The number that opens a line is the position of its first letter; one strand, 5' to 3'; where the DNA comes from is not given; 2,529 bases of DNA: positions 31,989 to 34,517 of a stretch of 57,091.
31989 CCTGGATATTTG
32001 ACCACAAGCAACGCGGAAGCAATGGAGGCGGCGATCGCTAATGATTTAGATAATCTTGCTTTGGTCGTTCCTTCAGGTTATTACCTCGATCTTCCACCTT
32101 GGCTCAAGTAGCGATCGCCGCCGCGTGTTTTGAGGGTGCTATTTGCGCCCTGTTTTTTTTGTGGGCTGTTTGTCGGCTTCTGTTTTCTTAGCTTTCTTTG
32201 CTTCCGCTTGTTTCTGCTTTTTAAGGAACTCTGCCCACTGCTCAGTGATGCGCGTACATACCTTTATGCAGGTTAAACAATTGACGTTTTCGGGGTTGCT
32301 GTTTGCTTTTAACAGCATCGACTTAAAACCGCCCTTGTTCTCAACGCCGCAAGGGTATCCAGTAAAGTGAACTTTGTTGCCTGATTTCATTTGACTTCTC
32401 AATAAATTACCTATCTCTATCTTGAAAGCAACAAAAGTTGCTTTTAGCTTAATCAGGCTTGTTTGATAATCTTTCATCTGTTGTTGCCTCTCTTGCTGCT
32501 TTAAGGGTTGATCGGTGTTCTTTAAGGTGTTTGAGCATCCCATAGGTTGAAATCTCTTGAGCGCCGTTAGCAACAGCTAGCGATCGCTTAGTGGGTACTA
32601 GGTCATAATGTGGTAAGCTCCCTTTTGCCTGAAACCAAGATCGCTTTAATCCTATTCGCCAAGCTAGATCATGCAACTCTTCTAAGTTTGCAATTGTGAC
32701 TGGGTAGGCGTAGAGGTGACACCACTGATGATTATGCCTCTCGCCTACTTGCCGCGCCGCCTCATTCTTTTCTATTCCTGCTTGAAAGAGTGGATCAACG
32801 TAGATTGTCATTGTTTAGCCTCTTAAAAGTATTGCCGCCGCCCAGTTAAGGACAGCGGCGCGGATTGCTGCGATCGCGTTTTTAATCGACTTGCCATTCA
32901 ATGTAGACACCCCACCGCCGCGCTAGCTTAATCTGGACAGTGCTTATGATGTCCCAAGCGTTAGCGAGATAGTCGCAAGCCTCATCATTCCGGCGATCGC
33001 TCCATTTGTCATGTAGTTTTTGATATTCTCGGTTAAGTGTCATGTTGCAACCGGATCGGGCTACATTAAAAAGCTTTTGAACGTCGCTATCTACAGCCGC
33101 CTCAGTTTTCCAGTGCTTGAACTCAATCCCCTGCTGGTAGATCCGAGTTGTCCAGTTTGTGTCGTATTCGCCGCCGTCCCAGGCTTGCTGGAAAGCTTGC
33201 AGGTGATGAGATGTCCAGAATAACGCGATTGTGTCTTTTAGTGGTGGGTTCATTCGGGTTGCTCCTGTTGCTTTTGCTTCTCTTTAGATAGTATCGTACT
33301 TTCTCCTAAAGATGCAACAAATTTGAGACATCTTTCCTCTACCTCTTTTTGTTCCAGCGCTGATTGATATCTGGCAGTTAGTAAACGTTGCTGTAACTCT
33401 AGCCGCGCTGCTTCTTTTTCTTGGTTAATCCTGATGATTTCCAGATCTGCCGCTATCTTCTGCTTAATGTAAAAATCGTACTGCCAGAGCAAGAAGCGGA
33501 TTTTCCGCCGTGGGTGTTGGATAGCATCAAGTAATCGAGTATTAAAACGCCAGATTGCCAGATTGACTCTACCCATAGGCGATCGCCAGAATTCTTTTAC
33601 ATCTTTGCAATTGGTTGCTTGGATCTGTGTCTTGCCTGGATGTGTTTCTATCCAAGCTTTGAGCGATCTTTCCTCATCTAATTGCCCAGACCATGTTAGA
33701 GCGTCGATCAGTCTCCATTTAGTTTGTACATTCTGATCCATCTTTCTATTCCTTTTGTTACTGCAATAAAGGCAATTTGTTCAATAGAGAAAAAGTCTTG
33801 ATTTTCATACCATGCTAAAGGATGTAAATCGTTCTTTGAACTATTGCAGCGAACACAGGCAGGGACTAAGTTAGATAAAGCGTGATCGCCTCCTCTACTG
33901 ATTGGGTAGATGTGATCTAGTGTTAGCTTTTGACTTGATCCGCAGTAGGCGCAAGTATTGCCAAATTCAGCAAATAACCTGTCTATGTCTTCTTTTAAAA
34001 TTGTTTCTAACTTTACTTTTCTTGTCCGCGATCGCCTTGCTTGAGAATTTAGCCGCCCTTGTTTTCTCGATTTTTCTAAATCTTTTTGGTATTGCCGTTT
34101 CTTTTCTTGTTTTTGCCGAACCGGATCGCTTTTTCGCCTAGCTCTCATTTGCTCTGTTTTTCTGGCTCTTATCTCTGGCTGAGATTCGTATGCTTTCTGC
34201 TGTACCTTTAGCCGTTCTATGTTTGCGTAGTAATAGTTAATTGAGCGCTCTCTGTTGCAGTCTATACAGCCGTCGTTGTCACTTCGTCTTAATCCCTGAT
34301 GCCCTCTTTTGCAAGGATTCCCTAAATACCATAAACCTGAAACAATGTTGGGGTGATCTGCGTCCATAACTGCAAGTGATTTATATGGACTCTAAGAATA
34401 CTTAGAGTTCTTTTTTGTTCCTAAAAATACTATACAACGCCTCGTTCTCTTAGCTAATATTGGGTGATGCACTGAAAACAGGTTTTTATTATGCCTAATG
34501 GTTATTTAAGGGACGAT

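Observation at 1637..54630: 32 copies of a 26-bp quasi-palindrome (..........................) mark nearly every gene-block boundary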

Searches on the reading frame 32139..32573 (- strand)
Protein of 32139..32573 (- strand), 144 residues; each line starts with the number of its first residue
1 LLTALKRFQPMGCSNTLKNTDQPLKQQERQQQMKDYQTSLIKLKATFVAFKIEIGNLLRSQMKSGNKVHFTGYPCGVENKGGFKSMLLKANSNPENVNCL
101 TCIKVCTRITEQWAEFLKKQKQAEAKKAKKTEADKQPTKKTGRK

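Call 39: search_protein_families(library=pfam, proteins=[window:32139-32573:-], max_evalue=1)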
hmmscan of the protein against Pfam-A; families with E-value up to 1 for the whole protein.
window:32139-32573:- (144 aa): 2 families
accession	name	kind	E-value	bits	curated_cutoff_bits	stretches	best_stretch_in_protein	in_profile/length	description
PF21162.3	ETFQO_UQ-bd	-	0.19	12.7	27.7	1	53-123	7-77/96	ETF-QO, ubiquinone-binding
PF22110.2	TFIIIA_zf-C2H2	-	0.22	12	27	0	63-79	3-18/32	TFIIIA, beta-beta-alpha zinc finger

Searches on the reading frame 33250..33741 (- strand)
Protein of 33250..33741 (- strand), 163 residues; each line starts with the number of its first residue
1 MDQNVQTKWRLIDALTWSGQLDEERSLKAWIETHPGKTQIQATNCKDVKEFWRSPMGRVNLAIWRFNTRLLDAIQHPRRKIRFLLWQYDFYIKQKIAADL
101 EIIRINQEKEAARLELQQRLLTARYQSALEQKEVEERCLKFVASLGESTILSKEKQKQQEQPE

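Call 39: search_protein_families(library=pfam, proteins=[window:33250-33741:-], max_evalue=1)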
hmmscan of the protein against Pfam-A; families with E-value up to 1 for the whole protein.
window:33250-33741:- (163 aa): 1 family
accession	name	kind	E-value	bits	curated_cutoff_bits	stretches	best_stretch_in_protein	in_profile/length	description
PF00109.32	ketoacyl-synt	-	0.17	11.9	20.8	1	44-137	15-109/252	Beta-ketoacyl synthase, N-terminal domain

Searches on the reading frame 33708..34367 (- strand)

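Call 10: search_protein_families(library=phrogs, proteins=[window:33708-34367:-], max_evalue=0.01)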
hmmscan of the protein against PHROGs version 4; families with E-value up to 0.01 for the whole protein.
window:33708-34367:- (219 aa): 36 families (the best 25 are shown)
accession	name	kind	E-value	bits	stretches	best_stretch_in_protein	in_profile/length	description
phrog_1035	-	DNA, RNA and nucleotide metabolism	2.5e-25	90.9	1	18-191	65-223/271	endonuclease VII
phrog_2214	-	DNA, RNA and nucleotide metabolism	1.2e-18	68.5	1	129-200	186-258/429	HNH endonuclease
phrog_2118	-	DNA, RNA and nucleotide metabolism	4.6e-18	66.8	1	109-181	149-224/301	HNH endonuclease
phrog_8660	-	DNA, RNA and nucleotide metabolism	2.3e-17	64.7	1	59-187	54-185/196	HNH endonuclease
phrog_338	-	DNA, RNA and nucleotide metabolism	8.6e-13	49.4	1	99-180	173-261/340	HNH endonuclease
phrog_5718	-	DNA, RNA and nucleotide metabolism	7.4e-12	46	1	101-187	96-182/394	HNH endonuclease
phrog_16726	-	DNA, RNA and nucleotide metabolism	1.2e-11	45.9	1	135-180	92-142/308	HNH endonuclease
phrog_1271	-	DNA, RNA and nucleotide metabolism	8e-11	42.9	1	108-180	247-317/361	HNH endonuclease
phrog_32453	-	DNA, RNA and nucleotide metabolism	2e-10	42.1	1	77-180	6-116/175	HNH endonuclease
phrog_6050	-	DNA, RNA and nucleotide metabolism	6.2e-10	39.4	1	114-183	289-362/402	HNH endonuclease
phrog_7785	-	DNA, RNA and nucleotide metabolism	7.6e-10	39.9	1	85-180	20-113/147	HNH endonuclease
phrog_16986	-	unknown function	1.1e-09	39.2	1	131-180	15-67/248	-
phrog_2914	-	DNA, RNA and nucleotide metabolism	1.6e-09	38.7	1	67-181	21-138/190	endonuclease VII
phrog_14314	-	DNA, RNA and nucleotide metabolism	3.8e-09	38.2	1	137-180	17-63/252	HNH endonuclease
phrog_589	-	DNA, RNA and nucleotide metabolism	3.9e-09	37.5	1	54-180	27-140/179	HNH endonuclease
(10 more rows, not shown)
